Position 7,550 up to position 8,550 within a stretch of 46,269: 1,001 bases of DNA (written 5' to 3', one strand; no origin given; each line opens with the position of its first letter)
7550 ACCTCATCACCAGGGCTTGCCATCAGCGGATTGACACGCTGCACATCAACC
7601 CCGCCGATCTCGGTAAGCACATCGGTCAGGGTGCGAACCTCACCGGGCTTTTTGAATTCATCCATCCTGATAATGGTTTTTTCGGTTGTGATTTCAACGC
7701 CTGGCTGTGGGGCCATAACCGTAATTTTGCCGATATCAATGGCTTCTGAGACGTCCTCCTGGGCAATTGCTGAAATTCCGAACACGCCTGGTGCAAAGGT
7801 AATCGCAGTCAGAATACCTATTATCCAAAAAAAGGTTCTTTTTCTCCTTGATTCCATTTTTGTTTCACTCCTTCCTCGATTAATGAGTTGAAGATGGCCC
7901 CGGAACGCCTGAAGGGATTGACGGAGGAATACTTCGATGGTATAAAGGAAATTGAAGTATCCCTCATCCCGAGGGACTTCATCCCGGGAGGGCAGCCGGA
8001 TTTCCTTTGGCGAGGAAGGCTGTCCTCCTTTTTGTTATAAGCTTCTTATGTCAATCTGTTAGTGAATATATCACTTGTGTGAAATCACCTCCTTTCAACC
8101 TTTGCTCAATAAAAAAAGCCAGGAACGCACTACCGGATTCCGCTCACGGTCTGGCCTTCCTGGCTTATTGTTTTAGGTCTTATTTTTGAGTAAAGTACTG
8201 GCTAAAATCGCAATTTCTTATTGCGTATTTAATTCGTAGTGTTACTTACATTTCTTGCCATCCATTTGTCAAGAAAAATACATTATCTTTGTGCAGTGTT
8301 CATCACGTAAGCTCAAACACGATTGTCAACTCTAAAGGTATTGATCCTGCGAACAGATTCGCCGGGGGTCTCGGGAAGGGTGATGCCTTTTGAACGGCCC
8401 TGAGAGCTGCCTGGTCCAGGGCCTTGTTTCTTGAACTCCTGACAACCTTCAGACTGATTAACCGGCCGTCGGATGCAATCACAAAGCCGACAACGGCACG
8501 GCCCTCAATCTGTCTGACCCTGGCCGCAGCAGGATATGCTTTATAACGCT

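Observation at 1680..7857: TonB-dependent uptake operon with an unusual periplasmic toolkit (candidate undescribed Ni/Co or corrinoid-type acquisition system)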

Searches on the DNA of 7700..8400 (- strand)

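Call 30: search_rna_families(source=window, start=7700, end=8400, threshold=evalue, max_evalue=10)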
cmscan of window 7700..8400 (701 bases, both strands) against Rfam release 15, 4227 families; matches with E-value up to 10: 7.
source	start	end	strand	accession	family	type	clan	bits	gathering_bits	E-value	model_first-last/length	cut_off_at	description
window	8102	8205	-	RF00121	MicC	Gene; sRNA;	-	21.2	90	1.3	1-123/123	no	MicC RNA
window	8031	8182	+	RF00121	MicC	Gene; sRNA;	-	20.4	90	1.9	1-123/123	no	MicC RNA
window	7804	7874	-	RF02406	snoR120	Gene; snRNA; snoRNA; CD-box;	-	18.6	55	5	1-74/74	no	Small nucleolar RNA snoR120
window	8105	8285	-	RF03533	SQ1002_RNA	Gene; sRNA;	-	17.3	128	0.29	1-237/237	no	Clostridioides difficile sRNA SQ1002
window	7748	7910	-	RF02157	NPPA-AS1_2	Gene; lncRNA;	-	16.1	60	6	1-150/150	no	NPPA antisense RNA 1 conserved region 2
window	7859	7894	+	RF02888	BtsR1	Gene; sRNA;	-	14.1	66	6.4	1-51/51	no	Bacillus sRNA 1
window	7938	8031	-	RF01952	SOX2OT_exon2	Gene; lncRNA;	-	13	45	2.6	1-69/69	no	SOX2 overlapping transcript exon 2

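Call 37: build_rna_model(alignment_id=A3)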
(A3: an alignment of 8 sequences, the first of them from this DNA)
Model R1 built from alignment A3 (8 sequences, 121 columns); structure: RNAalifold consensus.
model positions 118; base pairs 18; branch points 1; effective number of sequences 3.34; information 0.59 bits per position. Calibrated on 0.2 Mb of random sequence (short: E-values are rough).
structure used (alignment columns):
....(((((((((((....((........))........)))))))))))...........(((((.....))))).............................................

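Call 38: search_with_rna_model(model_id=R1, sources=[window, L004, L005, L006, L007, L008, L009, L010, L011, L012, L013, L014, L015, L016, L017, L018, L019, L020, L021, L022, L023, L024, L025, L026, L027, L028, L029, L030, L031, L032, L033, L034, L035, L036, L037, L038, L039, L040, L041, L042, L043, L044, L045, L046, L047, L048, L049, L050, L051, L052, L053, L054, L055, L056, L057, L058, L059, L060, L061, L062, L063, L064, L065, L066, L067, L068, L069, L070, L071, L072, L073], max_evalue=1, make_alignment=true)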
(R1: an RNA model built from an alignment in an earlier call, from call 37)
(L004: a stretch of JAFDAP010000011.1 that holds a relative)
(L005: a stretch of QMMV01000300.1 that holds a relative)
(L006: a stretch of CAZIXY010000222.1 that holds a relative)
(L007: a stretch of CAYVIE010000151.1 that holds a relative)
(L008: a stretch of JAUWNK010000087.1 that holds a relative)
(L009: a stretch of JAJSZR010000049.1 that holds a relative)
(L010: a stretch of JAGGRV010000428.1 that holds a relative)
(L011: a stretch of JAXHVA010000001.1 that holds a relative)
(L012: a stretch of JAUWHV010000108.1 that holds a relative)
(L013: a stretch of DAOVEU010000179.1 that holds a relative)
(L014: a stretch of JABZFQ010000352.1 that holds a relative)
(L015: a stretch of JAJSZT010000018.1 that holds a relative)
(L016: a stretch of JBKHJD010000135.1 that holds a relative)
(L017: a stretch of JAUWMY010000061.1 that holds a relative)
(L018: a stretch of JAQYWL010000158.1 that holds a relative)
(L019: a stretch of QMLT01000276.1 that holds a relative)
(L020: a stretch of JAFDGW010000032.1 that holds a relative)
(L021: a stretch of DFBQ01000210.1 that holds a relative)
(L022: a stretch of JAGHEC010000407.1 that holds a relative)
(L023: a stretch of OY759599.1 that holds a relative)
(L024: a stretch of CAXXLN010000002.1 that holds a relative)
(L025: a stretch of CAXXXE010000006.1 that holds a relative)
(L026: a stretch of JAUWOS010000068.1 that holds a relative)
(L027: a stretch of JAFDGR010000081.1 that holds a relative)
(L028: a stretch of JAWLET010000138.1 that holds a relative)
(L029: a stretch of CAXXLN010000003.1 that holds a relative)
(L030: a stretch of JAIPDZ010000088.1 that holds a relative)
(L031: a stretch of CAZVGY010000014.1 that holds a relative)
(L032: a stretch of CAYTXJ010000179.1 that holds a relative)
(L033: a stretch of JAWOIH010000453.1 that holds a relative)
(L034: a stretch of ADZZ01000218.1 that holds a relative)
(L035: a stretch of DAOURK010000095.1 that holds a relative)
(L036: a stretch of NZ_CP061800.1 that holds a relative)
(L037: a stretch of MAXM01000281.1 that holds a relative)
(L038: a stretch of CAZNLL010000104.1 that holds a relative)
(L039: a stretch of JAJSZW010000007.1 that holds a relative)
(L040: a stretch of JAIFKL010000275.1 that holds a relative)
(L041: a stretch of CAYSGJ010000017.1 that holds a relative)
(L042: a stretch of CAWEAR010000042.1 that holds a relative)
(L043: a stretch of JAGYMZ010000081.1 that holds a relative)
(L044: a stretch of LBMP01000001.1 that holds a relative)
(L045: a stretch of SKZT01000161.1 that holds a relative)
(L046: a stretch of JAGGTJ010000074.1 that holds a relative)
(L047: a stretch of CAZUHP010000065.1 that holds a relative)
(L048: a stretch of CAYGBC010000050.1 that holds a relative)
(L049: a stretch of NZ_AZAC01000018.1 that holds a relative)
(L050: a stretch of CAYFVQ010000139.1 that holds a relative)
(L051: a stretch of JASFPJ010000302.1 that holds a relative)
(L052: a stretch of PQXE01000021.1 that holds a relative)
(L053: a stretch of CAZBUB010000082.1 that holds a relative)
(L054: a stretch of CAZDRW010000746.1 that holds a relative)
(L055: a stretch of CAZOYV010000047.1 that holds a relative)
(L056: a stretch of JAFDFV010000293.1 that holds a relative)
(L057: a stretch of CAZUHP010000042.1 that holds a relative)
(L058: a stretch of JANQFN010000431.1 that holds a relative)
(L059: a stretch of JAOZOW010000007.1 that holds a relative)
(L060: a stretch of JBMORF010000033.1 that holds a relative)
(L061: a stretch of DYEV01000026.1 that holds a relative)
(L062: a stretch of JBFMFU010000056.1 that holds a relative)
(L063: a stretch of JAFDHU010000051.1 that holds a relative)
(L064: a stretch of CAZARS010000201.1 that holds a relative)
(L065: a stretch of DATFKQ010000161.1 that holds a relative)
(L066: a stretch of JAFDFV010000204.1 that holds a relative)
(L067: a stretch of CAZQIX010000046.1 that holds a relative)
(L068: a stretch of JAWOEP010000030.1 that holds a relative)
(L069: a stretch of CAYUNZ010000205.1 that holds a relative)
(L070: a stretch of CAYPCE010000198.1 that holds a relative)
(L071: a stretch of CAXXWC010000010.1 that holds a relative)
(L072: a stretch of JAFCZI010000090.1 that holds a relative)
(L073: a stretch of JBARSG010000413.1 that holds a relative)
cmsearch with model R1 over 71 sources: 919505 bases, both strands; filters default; matches with E-value up to 1: 48.
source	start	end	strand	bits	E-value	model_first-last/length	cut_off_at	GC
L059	1515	1632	+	117.3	6.2e-30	1-118/118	no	0.55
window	7916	8032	-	114.8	3.1e-29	1-118/118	no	0.51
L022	14214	14332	+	114.5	3.7e-29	1-118/118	no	0.55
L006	96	211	+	109.9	7.7e-28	1-118/118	no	0.56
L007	40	155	+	109.9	7.7e-28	1-118/118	no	0.56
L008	3792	3906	+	104.2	3.3e-26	1-118/118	no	0.54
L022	7749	7867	+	100.1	4.8e-25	1-118/118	no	0.54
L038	6384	6501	+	96.2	6.2e-24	1-118/118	no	0.63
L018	5625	5740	+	95.6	8.7e-24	1-118/118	no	0.6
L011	7712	7824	+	95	1.3e-23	1-118/118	no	0.46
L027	7581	7696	+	93.7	3.2e-23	1-118/118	no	0.54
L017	5522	5638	+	90.8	2.1e-22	1-118/118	no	0.58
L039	4479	4592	+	88.9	7e-22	1-118/118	no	0.55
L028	4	121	+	88.9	7.2e-22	1-118/118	no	0.56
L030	7646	7763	+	85.1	8.9e-21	1-118/118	no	0.57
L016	1802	1916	+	82.5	4.6e-20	1-118/118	no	0.57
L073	2213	2327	+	75.7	4.2e-18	1-118/118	no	0.6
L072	6345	6462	+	74.8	7.6e-18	1-118/118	no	0.53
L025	7634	7750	+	67.2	1.1e-15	1-118/118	no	0.51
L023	7640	7756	+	66.6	1.6e-15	1-118/118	no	0.52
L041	5733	5845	+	63.6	1.2e-14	1-118/118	no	0.58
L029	7640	7757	+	59.5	1.6e-13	1-118/118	no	0.53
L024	7613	7734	+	59.4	1.8e-13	1-118/118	no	0.57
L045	655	774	+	44.2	3.7e-09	1-118/118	no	0.46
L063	311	419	+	35.3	1.3e-06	1-118/118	no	0.56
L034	7645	7766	+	34.9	1.6e-06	1-118/118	no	0.56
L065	139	270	+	33.8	3.3e-06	1-118/118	no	0.55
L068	396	527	+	33.8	3.3e-06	1-118/118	no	0.55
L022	14155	14265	-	24.2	0.0018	1-118/118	no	0.48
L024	7571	7664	-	24.1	0.0019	1-118/118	no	0.52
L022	7690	7801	-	23.7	0.0026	1-118/118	no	0.49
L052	4366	4470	+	23.2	0.0035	1-118/118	no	0.53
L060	7684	7787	+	23.1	0.0038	1-118/118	no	0.61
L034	7605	7697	-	22.9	0.0043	1-118/118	no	0.49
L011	7665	7761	-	21.4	0.011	1-118/118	no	0.46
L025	7594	7684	-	20.9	0.016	1-118/118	no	0.49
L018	5559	5674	-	20.8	0.017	1-118/118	no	0.49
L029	7601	7691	-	20.5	0.02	1-118/118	no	0.41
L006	35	145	-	18.7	0.067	1-118/118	no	0.48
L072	6349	6391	-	18.3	0.087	5-47/118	no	0.63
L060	5770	5880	+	17.5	0.15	1-118/118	no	0.56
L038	6290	6435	-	17.4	0.15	1-118/118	no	0.59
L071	5830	5947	+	17.3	0.17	1-118/118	no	0.67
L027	7534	7631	-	16.5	0.29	1-118/118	no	0.46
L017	5478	5571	-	15.1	0.72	1-118/118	no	0.52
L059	1465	1566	-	15.1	0.73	1-118/118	no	0.55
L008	3747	3840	-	15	0.77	1-118/118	no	0.41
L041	5737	5777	-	14.7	0.95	5-47/118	no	0.68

Alignment A4: 48 matches aligned to the model, 195 columns, each read 5' to 3' on its own strand. Consensus structure (alignment columns), stored with it:
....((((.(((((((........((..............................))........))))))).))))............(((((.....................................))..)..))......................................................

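Call 41: search_with_rna_model(model_id=R1, sources=[window, L006, L008, L011, L016, L017, L018, L022, L023, L024, L025, L027, L028, L029, L030, L034, L038, L039, L041, L045, L059, L063, L072, L073], max_evalue=0.00001, make_alignment=true)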
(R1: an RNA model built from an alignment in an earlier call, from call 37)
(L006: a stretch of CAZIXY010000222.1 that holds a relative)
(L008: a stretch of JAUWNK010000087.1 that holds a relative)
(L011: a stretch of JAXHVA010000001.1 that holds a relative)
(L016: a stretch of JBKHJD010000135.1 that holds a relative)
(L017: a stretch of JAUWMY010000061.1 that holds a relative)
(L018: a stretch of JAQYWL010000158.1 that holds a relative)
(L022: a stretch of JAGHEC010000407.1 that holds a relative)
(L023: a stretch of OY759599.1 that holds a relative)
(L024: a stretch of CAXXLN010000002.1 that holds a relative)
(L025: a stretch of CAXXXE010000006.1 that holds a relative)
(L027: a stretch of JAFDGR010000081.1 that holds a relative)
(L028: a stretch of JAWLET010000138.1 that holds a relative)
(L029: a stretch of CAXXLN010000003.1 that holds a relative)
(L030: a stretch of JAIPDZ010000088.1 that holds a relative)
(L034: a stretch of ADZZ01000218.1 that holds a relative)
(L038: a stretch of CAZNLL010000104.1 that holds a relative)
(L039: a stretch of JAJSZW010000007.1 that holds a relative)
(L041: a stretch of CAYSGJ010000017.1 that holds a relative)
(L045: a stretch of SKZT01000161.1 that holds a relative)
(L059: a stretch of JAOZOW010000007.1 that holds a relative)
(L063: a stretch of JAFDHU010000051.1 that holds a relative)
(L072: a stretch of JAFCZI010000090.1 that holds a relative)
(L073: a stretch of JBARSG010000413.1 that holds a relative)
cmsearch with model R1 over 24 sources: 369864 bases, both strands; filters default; matches with E-value up to 0.00001: 25.
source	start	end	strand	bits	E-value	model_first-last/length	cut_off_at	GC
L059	1515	1632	+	117.3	2.5e-30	1-118/118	no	0.55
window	7916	8032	-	114.8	1.3e-29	1-118/118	no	0.51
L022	14214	14332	+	114.5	1.5e-29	1-118/118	no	0.55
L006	96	211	+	109.9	3.1e-28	1-118/118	no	0.56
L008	3792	3906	+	104.2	1.3e-26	1-118/118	no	0.54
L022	7749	7867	+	100.1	1.9e-25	1-118/118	no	0.54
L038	6384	6501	+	96.2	2.5e-24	1-118/118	no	0.63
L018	5625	5740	+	95.6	3.5e-24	1-118/118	no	0.6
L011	7712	7824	+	95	5.4e-24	1-118/118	no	0.46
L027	7581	7696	+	93.7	1.3e-23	1-118/118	no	0.54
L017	5522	5638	+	90.8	8.3e-23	1-118/118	no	0.58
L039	4479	4592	+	88.9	2.8e-22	1-118/118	no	0.55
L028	4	121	+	88.9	2.9e-22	1-118/118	no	0.56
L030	7646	7763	+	85.1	3.6e-21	1-118/118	no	0.57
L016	1802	1916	+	82.5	1.9e-20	1-118/118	no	0.57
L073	2213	2327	+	75.7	1.7e-18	1-118/118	no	0.6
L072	6345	6462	+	74.8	3.1e-18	1-118/118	no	0.53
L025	7634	7750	+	67.2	4.4e-16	1-118/118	no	0.51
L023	7640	7756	+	66.6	6.3e-16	1-118/118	no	0.52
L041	5733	5845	+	63.6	4.7e-15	1-118/118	no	0.58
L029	7640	7757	+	59.5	6.5e-14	1-118/118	no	0.53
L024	7613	7734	+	59.4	7.3e-14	1-118/118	no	0.57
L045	655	774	+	44.2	1.5e-09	1-118/118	no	0.46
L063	311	419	+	35.3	5.2e-07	1-118/118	no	0.56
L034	7645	7766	+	34.9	6.5e-07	1-118/118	no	0.56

Alignment A5: 25 matches aligned to the model, 134 columns, each read 5' to 3' on its own strand. Consensus structure (alignment columns), stored with it:
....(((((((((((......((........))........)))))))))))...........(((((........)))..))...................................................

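Call 48: search_with_rna_model(model_id=R1, sources=[L074, L075, L076, L077, L078, L079, L080, L081, L082, L083, L084, L085, L086, L087, L088, L089, L090, L091, L092, L093, L094, L095, L096, L097, L098, L099, L100, L101, L102, L103, L104, L105, L106, L107, L108, L109, L110, L111, L112, L113, L114, L115, L116, L117, L118, L119, L120, L121, L122, L123, L124, L125, L126, L127, L128, L129, L130, L131, L132, L133, L134, L135, L136, L137, L138, L139, L140, L141, L142, L143, L144, L145, L146, L147, L148, L149, L150, L151, L152, L153], max_evalue=0.001)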
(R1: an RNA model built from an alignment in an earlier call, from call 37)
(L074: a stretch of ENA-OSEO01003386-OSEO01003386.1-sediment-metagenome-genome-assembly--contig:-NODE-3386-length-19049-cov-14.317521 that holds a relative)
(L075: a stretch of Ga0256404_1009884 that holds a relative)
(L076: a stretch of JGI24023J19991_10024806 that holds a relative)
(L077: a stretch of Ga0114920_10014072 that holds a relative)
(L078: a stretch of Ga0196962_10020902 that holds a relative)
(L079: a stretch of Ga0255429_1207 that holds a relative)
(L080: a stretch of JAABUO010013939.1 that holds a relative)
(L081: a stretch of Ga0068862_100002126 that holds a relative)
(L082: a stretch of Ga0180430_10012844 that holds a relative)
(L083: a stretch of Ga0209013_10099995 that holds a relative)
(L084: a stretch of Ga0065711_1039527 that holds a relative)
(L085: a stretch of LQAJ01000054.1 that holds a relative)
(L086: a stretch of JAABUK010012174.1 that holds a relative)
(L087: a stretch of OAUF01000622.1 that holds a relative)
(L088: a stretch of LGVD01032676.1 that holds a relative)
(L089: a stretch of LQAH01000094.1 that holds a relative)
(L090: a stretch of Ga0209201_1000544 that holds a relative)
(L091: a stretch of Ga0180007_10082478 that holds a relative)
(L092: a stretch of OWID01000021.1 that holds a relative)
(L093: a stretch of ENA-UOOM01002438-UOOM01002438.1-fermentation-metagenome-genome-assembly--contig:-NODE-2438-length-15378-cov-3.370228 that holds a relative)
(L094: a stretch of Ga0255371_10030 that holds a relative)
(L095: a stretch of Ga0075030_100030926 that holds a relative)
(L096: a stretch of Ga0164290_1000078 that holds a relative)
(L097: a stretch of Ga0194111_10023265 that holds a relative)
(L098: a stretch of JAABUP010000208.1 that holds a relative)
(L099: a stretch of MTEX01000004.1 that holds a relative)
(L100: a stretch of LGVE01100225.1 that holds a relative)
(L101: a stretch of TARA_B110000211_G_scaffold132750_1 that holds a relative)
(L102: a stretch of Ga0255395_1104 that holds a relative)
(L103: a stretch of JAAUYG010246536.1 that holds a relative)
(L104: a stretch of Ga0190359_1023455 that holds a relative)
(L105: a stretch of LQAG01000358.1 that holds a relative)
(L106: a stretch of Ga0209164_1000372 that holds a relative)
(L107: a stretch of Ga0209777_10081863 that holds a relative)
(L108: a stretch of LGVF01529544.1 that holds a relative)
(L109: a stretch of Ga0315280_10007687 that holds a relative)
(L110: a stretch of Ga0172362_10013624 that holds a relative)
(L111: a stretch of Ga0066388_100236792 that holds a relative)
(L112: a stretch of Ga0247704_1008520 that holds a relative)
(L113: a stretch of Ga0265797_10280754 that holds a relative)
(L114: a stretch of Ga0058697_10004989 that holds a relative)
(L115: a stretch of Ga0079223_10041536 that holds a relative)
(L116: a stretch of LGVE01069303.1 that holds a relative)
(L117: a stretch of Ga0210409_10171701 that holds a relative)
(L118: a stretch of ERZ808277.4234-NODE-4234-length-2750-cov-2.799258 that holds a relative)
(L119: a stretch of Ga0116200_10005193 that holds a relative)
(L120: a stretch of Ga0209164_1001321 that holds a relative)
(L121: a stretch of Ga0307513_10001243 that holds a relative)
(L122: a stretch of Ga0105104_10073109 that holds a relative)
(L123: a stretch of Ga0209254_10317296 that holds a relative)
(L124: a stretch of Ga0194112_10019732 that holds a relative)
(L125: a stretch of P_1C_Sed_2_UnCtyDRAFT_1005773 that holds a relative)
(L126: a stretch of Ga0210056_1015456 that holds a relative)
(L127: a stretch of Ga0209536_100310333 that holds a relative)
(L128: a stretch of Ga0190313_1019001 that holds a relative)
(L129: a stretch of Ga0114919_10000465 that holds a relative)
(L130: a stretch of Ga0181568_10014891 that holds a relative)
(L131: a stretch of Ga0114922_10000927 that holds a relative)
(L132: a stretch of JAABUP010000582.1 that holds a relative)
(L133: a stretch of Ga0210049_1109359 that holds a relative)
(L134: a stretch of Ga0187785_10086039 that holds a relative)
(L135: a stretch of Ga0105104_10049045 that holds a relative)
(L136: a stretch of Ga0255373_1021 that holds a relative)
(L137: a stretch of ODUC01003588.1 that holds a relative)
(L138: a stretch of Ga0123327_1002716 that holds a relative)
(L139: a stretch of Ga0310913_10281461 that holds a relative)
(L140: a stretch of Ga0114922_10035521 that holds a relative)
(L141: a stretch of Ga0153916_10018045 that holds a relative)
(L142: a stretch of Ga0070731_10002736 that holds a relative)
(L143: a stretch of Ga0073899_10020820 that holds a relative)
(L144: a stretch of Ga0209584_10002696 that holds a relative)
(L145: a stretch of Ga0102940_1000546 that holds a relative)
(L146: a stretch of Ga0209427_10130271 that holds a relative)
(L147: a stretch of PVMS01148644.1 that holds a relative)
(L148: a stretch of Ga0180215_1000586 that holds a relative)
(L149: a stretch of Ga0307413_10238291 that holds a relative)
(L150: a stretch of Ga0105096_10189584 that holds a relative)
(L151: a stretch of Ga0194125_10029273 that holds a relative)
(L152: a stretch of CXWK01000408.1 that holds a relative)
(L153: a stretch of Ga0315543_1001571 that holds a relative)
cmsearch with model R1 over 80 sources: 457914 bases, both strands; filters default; matches with E-value up to 0.001: 38.
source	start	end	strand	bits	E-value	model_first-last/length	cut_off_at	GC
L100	1335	1450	+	102.1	6.4e-26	1-118/118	no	0.53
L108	906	1019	-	97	1.8e-24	1-118/118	no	0.58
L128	134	254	+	95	6.8e-24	1-118/118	no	0.55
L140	2948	3065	-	94.3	1e-23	1-118/118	no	0.55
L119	2025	2141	+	94.3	1.1e-23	1-118/118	no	0.61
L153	2916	3030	+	90.5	1.3e-22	1-118/118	no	0.59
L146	1993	2107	-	90.1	1.6e-22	1-118/118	no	0.51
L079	6747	6860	-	89.6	2.2e-22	1-118/118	no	0.55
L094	5184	5297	+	89.6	2.2e-22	1-118/118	no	0.55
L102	7795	7908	+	89.2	3e-22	1-118/118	no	0.56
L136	215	328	-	89.2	3e-22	1-118/118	no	0.56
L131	5151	5264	-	88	6.6e-22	1-118/118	no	0.61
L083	162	278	-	84.5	6.3e-21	1-118/118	no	0.59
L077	2508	2618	-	82.1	3e-20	1-118/118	no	0.54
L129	183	293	+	79.6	1.5e-19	1-118/118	no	0.51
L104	165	274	-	76.5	1.2e-18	1-118/118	no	0.54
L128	1356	1472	+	76.1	1.5e-18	1-118/118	no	0.55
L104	2601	2714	-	74.8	3.6e-18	3-118/118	no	0.58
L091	996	1109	+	74.8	3.7e-18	1-118/118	no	0.56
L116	900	1012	+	70.1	8.2e-17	1-118/118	no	0.54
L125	507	620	+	65.3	1.9e-15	1-118/118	no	0.51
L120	2589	2708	+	59.4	8.8e-14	1-118/118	no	0.57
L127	264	376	-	52.9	6.3e-12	1-118/118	no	0.56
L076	1725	1840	+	44.4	1.6e-09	1-118/118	no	0.46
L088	22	115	+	42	7.7e-09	1-118/118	no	0.59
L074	9634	9751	-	36.8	2.3e-07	1-118/118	no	0.61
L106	5109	5226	+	36.8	2.3e-07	1-118/118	no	0.61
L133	389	499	-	32.4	4.3e-06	1-118/118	no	0.53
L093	1470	1586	-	32.2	4.9e-06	1-118/118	no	0.47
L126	609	721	+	28.2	6.6e-05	1-118/118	no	0.56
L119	1975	2074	-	27.7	9.1e-05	1-118/118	no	0.5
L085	1603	1734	-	27.7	9.5e-05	1-118/118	no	0.47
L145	101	232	-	27.6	9.7e-05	1-118/118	no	0.45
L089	1058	1190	-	27.6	0.0001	1-118/118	no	0.47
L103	118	160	+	27.3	0.00012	5-47/118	no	0.77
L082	5376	5507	-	26.7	0.00018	1-118/118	no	0.46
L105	9322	9451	+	26.4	0.00022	1-118/118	no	0.48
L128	81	185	-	26.4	0.00022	1-118/118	no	0.37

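Call 91: build_rna_model(alignment_id=A5, structure=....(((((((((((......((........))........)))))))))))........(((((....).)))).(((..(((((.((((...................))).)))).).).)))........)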
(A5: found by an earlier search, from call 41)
Model R2 built from alignment A5 (25 sequences, 134 columns); structure: as given.
model positions 118; base pairs 30; branch points 2; effective number of sequences 4.8; information 0.59 bits per position. Calibrated on 0.2 Mb of random sequence (short: E-values are rough).
structure used (alignment columns):
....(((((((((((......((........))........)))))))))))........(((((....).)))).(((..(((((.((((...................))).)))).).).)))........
